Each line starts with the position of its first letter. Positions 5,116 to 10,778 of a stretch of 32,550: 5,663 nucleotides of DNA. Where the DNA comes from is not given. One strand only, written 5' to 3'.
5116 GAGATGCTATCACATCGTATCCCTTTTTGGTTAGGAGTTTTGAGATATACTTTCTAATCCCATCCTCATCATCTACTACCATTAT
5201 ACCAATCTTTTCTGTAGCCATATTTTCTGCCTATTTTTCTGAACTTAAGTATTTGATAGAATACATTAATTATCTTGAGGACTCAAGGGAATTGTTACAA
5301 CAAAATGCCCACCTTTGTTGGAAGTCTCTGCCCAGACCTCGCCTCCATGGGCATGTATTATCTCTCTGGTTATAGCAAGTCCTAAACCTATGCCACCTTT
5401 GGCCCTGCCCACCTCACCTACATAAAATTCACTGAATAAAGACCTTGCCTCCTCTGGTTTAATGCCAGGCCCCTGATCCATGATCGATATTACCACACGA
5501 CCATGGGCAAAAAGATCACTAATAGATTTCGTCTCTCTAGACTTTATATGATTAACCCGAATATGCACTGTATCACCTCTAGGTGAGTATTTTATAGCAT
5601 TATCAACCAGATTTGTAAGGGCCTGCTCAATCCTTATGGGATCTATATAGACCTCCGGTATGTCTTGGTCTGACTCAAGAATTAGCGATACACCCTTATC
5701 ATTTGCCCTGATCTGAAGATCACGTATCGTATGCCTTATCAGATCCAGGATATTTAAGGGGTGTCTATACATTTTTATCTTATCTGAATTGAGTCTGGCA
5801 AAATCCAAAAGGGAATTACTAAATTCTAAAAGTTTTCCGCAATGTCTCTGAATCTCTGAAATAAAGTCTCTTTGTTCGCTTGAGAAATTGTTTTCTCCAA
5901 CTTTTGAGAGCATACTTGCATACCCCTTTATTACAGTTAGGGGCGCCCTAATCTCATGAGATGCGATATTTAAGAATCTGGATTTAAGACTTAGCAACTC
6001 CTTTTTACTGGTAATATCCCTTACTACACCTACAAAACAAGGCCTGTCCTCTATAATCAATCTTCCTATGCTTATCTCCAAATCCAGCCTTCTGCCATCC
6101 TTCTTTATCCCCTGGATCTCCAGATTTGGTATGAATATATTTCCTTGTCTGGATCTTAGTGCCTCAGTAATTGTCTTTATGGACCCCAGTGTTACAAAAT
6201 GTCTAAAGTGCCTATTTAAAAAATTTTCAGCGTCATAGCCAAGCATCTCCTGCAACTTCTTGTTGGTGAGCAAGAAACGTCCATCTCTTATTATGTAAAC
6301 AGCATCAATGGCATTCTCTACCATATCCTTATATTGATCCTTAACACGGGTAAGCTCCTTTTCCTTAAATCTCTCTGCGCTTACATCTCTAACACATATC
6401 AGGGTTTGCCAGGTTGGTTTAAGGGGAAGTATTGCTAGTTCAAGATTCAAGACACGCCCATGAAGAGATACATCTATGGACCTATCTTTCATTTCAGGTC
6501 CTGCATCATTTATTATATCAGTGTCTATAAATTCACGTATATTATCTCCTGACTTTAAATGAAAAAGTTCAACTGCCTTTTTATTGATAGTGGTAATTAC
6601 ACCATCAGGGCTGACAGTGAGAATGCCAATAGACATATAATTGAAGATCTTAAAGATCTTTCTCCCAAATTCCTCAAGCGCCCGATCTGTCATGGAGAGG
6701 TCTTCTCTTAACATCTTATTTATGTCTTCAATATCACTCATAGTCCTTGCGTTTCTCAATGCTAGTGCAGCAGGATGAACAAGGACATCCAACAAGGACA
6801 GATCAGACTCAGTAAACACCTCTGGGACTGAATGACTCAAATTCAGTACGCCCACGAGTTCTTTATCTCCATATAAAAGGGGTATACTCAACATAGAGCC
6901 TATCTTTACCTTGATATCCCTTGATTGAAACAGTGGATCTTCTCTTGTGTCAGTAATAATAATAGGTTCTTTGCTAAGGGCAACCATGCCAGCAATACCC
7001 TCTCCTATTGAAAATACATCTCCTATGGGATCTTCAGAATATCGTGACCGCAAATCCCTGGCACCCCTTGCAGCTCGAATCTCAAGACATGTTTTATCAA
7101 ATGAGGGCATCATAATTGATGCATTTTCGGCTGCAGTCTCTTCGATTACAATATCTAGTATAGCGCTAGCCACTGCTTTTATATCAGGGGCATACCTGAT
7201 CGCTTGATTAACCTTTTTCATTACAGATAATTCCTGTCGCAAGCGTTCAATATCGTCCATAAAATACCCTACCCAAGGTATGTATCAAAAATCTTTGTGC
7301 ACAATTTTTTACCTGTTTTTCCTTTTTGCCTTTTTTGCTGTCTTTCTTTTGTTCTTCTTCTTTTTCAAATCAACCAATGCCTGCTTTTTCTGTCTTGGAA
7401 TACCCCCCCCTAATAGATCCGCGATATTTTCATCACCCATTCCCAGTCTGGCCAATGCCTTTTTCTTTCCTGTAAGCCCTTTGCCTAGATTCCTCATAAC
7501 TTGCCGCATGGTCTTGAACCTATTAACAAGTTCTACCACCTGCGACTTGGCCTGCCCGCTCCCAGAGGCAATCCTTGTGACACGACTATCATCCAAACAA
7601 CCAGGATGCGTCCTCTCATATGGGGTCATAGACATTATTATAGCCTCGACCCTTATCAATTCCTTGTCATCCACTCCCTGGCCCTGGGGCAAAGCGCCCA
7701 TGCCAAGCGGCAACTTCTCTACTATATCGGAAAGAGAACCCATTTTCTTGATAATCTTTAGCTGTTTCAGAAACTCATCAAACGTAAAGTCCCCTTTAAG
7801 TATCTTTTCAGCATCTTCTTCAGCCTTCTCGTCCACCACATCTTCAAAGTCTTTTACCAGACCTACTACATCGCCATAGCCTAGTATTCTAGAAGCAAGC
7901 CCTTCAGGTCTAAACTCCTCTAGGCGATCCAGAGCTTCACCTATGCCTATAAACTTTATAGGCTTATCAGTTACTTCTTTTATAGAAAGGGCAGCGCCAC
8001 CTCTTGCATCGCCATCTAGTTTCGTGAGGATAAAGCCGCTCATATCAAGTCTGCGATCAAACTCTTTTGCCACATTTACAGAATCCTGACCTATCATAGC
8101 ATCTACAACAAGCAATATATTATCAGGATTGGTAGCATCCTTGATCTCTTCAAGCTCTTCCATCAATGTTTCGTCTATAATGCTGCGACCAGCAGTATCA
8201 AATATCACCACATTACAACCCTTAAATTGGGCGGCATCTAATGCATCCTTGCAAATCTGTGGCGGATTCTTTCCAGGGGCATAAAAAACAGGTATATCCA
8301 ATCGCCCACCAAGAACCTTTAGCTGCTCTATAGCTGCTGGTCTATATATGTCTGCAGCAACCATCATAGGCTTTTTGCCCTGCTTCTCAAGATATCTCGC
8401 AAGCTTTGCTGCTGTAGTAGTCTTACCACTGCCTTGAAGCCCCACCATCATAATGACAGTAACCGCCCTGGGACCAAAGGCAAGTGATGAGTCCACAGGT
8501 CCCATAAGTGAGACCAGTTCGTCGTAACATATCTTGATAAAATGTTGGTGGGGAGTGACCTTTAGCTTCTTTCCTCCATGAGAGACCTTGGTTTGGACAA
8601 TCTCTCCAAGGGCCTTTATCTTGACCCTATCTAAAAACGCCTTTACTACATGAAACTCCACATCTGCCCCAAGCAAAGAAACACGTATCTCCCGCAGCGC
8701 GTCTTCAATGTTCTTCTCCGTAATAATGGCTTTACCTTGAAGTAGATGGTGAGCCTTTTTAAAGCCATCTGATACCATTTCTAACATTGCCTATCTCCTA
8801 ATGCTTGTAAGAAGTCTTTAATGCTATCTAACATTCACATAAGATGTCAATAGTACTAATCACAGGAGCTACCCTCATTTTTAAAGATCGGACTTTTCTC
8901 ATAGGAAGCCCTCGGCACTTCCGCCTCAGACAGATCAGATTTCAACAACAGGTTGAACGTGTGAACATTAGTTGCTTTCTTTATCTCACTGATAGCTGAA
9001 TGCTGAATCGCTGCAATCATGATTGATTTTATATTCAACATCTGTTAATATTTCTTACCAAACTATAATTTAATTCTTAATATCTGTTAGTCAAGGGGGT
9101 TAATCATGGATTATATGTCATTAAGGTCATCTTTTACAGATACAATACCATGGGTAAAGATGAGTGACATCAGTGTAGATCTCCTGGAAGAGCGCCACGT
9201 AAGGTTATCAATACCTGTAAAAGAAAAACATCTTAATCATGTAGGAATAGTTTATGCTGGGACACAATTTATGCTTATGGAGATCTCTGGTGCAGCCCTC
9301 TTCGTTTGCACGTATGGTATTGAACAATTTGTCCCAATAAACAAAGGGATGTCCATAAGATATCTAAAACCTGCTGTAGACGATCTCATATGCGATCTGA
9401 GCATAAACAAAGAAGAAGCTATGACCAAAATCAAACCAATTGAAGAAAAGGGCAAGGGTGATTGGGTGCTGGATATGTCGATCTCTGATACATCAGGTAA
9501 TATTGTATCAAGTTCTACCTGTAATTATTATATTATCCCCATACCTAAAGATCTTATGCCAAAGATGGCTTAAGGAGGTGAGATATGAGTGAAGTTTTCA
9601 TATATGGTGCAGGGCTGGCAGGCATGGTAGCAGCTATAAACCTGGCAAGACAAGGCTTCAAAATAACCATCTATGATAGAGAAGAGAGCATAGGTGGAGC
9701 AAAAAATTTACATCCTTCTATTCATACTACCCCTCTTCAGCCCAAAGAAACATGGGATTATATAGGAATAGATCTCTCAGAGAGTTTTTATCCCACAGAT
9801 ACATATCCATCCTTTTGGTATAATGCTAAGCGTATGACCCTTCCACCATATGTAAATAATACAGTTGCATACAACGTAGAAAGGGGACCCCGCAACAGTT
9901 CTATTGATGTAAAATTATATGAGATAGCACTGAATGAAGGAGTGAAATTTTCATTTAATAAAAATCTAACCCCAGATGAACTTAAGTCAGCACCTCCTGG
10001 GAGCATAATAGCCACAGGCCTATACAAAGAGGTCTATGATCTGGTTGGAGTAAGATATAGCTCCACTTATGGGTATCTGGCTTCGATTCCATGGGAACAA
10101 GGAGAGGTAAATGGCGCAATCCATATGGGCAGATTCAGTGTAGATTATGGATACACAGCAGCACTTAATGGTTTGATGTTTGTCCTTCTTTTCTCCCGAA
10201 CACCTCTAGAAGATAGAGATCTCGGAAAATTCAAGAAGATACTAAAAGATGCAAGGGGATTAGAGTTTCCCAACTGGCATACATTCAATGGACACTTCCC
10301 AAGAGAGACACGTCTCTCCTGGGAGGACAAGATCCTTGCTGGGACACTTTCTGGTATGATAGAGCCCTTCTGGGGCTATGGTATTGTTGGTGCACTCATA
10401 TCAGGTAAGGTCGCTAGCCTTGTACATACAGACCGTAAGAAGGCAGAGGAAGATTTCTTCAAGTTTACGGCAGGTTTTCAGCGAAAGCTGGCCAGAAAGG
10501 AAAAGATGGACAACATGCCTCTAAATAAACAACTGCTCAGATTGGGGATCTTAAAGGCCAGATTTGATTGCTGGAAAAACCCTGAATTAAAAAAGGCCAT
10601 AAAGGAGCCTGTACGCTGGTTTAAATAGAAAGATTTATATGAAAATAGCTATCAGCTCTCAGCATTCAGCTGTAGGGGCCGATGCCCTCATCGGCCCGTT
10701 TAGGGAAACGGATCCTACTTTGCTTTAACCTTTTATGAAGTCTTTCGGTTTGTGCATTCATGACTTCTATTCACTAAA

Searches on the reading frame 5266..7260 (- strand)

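Call 42: search_protein_families(library=pfam, proteins=[window:5266-7260:-], max_evalue=0.0001)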
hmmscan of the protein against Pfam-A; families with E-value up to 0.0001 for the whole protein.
window:5266-7260:- (664 aa): 10 families
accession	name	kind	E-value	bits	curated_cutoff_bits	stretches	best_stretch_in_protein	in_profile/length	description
PF02518.31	HATPase_c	-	5.4e-25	88.4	26.4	1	540-660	2-110/111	Histidine kinase-, DNA gyrase B-, and HSP90-like ATPase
PF13185.12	GAF_2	-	1.2e-19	71.3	28.6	1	26-168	3-135/136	GAF domain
PF01590.32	GAF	-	4.4e-16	60.1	22.4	1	26-168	1-133/133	GAF domain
PF00512.31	HisKA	-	3.5e-14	53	26.9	1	426-492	2-65/66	His Kinase A (phospho-acceptor) domain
PF13426.13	PAS_9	-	4.3e-13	49.9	27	1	319-417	2-102/103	PAS domain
PF00989.32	PAS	-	2e-11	44.3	22.6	1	309-416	2-113/113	PAS fold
PF13188.13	PAS_8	-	9.3e-10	38.5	21.8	0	309-348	2-39/65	PAS domain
PF24820.1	Diguanyl_cycl_sensor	-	1.5e-06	28.5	28.1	0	207-236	3-32/109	Diguanylate cyclase-like sensor domain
PF13492.12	GAF_3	-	1.3e-05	26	27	1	76-170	48-129/129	GAF domain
PF08448.16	PAS_4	-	1.3e-05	25.8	23.1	0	324-369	12-57/110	PAS fold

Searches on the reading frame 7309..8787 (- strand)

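Call 41: search_protein_families(library=pfam, proteins=[window:7309-8787:-], max_evalue=0.0001)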
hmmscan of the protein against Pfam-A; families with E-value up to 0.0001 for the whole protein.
window:7309-8787:- (492 aa): 4 families
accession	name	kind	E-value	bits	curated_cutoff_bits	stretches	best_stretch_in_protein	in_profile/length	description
PF00448.28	SRP54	-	7.2e-75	251.4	22.7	1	110-303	2-196/196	SRP54-type protein, GTPase domain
PF02978.25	SRP_SPB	-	4e-27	94.9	27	1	333-431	1-91/91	Signal peptide binding domain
PF02881.24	SRP54_N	-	1.3e-15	57.8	22.4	1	6-91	2-75/75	SRP54-type protein, helical bundle domain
PF01656.29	CbiA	-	5.8e-07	30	25.4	1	119-263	9-89/125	CobQ/CobB/MinD/ParA nucleotide binding domain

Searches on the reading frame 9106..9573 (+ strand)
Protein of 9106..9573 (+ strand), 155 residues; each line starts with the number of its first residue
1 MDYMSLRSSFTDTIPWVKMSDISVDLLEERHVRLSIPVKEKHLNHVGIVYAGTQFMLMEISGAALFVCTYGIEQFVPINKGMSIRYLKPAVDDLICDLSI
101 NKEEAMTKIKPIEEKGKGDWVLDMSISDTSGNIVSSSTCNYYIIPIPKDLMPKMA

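Call 41: search_protein_families(library=pfam, proteins=[window:9106-9573:+], max_evalue=0.0001)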
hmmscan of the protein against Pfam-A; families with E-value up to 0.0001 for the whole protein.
window:9106-9573:+ (155 aa): 2 families
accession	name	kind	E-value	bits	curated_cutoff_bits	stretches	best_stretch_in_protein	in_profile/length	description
PF14539.12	DUF4442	-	4e-14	53.4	25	1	11-142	10-131/132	Domain of unknown function (DUF4442)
PF09500.16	YiiD_C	-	3.8e-09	37.1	27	1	6-130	4-130/144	Putative thioesterase (yiiD_Cterm)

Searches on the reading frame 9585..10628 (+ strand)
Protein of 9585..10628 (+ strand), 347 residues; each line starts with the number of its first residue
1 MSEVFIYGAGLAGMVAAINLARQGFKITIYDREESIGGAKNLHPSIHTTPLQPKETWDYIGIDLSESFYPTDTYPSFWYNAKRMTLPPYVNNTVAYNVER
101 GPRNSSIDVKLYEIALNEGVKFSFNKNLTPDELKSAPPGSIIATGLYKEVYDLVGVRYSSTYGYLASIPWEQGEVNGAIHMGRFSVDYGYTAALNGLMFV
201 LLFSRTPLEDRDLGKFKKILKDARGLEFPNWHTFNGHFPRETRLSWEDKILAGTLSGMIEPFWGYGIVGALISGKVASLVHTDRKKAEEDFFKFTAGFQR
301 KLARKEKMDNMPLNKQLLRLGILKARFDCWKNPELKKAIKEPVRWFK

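Call 41: search_protein_families(library=pfam, proteins=[window:9585-10628:+], max_evalue=0.0001)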
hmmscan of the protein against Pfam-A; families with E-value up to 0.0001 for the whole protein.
window:9585-10628:+ (347 aa): 5 families
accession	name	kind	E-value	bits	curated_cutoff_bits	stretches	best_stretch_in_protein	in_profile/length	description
PF13450.12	NAD_binding_8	-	4.3e-08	33.8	21.9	1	8-38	3-33/68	NAD(P)-binding Rossmann-like domain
PF12831.13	FAD_oxidored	-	7.3e-06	26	27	1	3-39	1-37/416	FAD dependent oxidoreductase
PF00890.30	FAD_binding_2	-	1.1e-05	25.3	20.4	1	4-39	2-37/414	FAD binding domain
PF07992.20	Pyr_redox_2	-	6.7e-05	22.9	26.1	1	3-36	2-35/291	Pyridine nucleotide-disulphide oxidoreductase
PF01266.30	DAO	-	9.8e-05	22.5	27.9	0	4-39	2-38/353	FAD dependent oxidoreductase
